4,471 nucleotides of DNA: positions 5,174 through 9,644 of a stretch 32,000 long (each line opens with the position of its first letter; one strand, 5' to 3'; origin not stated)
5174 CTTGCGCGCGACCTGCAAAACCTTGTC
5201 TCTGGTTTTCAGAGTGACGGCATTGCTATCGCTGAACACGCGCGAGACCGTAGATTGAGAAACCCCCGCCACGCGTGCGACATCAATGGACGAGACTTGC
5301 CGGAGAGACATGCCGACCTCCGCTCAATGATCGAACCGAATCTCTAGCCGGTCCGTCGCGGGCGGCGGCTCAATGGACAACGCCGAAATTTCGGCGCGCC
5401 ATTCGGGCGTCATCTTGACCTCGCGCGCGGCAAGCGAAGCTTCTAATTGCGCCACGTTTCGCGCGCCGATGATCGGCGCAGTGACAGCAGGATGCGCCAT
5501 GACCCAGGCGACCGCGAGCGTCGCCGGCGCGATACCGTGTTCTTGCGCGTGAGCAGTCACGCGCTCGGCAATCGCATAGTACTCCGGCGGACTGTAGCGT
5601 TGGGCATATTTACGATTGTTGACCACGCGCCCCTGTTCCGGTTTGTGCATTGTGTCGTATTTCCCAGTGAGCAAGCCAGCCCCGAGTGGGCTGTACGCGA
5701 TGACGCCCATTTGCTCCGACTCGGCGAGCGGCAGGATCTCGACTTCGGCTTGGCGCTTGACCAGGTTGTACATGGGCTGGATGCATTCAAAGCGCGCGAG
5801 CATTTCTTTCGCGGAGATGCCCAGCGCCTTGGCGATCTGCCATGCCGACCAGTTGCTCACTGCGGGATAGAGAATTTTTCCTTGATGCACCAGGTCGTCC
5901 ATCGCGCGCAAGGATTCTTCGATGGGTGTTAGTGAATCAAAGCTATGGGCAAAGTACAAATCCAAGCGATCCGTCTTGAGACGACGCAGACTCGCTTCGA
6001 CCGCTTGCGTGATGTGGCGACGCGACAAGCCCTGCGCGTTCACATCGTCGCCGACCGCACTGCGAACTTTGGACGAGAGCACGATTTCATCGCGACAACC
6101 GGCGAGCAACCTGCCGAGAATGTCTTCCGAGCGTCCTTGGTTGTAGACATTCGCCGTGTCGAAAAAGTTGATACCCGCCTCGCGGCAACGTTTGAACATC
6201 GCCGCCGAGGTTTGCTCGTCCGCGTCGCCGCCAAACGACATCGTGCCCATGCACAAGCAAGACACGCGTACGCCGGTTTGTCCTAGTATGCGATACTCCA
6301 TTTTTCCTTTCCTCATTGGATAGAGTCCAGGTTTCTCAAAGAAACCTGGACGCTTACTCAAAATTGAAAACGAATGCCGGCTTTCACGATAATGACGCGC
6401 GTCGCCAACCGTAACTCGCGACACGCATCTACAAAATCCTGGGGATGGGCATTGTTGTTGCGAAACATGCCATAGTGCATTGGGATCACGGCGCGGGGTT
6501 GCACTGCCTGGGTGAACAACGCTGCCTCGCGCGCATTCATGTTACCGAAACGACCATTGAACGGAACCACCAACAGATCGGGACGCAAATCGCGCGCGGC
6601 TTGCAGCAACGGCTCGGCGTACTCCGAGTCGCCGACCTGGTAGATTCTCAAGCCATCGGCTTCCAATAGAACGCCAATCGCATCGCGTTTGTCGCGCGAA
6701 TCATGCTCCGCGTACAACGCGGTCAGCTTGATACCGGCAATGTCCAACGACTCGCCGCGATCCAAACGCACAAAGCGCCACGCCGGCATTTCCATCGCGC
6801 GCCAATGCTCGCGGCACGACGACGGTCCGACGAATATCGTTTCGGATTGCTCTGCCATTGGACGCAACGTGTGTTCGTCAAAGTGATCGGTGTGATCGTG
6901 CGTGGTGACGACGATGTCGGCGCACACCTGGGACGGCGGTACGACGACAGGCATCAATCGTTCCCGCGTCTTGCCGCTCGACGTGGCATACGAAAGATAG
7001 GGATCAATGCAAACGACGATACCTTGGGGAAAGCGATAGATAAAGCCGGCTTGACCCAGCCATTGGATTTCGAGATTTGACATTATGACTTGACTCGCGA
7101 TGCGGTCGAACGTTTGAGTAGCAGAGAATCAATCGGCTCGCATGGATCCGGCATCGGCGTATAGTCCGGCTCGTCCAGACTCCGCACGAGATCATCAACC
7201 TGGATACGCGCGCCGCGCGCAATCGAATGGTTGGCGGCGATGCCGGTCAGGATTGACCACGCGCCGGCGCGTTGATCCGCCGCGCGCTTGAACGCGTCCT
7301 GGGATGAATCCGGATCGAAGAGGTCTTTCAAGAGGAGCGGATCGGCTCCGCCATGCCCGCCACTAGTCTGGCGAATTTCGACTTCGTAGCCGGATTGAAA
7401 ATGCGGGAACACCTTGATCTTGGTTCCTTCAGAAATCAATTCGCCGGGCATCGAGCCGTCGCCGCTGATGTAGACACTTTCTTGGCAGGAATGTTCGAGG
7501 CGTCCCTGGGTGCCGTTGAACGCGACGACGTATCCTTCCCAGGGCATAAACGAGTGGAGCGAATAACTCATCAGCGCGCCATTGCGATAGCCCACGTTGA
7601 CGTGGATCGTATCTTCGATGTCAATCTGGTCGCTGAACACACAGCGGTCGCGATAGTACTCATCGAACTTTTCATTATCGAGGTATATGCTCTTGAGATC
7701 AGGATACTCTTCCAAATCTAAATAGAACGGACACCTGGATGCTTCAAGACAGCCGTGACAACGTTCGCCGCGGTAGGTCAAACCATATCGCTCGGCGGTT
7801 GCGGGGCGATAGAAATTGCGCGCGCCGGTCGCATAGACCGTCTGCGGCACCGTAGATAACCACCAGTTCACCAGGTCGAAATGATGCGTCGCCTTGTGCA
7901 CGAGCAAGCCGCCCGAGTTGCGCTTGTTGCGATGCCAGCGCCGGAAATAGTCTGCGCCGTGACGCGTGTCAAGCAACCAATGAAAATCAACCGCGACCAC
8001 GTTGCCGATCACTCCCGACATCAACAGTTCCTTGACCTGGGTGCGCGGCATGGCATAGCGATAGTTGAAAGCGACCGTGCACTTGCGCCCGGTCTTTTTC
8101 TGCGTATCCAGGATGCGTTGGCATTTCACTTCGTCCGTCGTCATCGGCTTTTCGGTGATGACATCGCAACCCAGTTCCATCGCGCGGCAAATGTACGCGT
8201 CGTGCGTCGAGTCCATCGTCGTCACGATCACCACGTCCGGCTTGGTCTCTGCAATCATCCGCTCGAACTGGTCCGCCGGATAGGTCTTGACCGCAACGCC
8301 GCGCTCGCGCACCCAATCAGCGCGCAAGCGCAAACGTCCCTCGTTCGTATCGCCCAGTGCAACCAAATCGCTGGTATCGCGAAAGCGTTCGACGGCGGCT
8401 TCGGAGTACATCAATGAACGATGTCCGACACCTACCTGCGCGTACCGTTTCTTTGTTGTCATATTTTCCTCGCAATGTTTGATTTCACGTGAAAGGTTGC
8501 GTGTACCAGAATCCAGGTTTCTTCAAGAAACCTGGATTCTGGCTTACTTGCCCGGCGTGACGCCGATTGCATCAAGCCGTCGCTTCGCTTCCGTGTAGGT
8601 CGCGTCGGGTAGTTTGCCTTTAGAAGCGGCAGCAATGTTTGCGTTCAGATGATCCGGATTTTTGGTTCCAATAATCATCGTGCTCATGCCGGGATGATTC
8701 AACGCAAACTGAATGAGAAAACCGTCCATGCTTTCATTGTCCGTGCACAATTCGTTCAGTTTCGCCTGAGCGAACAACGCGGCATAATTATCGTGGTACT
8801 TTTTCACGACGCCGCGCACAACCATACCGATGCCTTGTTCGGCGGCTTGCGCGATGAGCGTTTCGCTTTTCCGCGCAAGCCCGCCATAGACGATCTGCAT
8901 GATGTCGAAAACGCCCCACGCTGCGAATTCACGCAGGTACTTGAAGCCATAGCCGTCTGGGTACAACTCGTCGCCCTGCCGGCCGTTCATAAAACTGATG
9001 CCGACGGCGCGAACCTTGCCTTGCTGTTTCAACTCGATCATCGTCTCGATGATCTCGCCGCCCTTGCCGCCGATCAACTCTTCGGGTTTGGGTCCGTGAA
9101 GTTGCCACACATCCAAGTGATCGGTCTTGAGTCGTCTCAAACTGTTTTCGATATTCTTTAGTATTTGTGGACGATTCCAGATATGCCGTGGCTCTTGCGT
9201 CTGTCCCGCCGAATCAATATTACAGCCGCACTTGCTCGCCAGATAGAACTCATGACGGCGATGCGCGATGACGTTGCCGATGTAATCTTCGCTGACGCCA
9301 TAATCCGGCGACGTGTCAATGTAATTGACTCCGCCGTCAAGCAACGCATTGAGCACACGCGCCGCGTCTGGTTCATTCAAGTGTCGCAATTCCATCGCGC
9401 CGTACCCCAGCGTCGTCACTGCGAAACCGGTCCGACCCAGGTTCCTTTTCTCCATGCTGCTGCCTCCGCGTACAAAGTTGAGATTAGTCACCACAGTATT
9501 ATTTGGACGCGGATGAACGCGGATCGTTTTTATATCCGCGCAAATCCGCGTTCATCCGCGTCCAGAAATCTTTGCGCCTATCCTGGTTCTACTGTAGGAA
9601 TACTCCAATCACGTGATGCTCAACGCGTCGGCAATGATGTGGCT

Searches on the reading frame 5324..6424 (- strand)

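Call 79: search_protein_families(library=pfam, proteins=[window:5324-6424:-], max_evalue=0.00001)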
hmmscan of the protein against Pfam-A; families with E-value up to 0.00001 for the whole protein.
window:5324-6424:- (366 aa): 1 family
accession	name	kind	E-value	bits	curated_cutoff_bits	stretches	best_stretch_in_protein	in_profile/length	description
PF00248.27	Aldo_ket_red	-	9e-74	248.6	24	1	57-349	2-289/291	Aldo/keto reductase family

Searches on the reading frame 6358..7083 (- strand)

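Call 79: search_protein_families(library=pfam, proteins=[window:6358-7083:-], max_evalue=0.00001)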
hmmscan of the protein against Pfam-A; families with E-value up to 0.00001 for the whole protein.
window:6358-7083:- (241 aa): 2 families
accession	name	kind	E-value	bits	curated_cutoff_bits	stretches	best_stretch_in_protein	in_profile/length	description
PF13483.12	Lactamase_B_3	-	8.6e-21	75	24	1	5-203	1-160/160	Beta-lactamase superfamily domain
PF12706.13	Lactamase_B_2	-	8.5e-20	71.6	27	1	24-204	3-200/200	Beta-lactamase superfamily domain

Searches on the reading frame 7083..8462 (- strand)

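Call 79: search_protein_families(library=pfam, proteins=[window:7083-8462:-], max_evalue=0.00001)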
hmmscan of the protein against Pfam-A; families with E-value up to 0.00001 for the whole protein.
window:7083-8462:- (459 aa): 3 families
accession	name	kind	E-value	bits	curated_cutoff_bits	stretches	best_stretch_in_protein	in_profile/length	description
PF02894.22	GFO_IDH_MocA_C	-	2.5e-27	96.6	22.9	1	144-421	1-217/218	Oxidoreductase family, C-terminal alpha/beta domain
PF01408.29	GFO_IDH_MocA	-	2.5e-16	60.9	24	1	6-132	2-120/120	Oxidoreductase family, NAD-binding Rossmann fold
PF22725.1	GFO_IDH_MocA_C3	-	4.8e-15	56.1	27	1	142-225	3-84/124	GFO/IDH/MocA C-terminal domain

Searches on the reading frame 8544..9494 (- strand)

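Call 79: search_protein_families(library=pfam, proteins=[window:8544-9494:-], max_evalue=0.00001)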
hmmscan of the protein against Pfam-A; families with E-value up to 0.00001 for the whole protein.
window:8544-9494:- (316 aa): 1 family
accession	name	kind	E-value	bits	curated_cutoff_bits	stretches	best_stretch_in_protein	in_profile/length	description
PF00248.27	Aldo_ket_red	-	6.5e-36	124.3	24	1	29-302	2-285/291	Aldo/keto reductase family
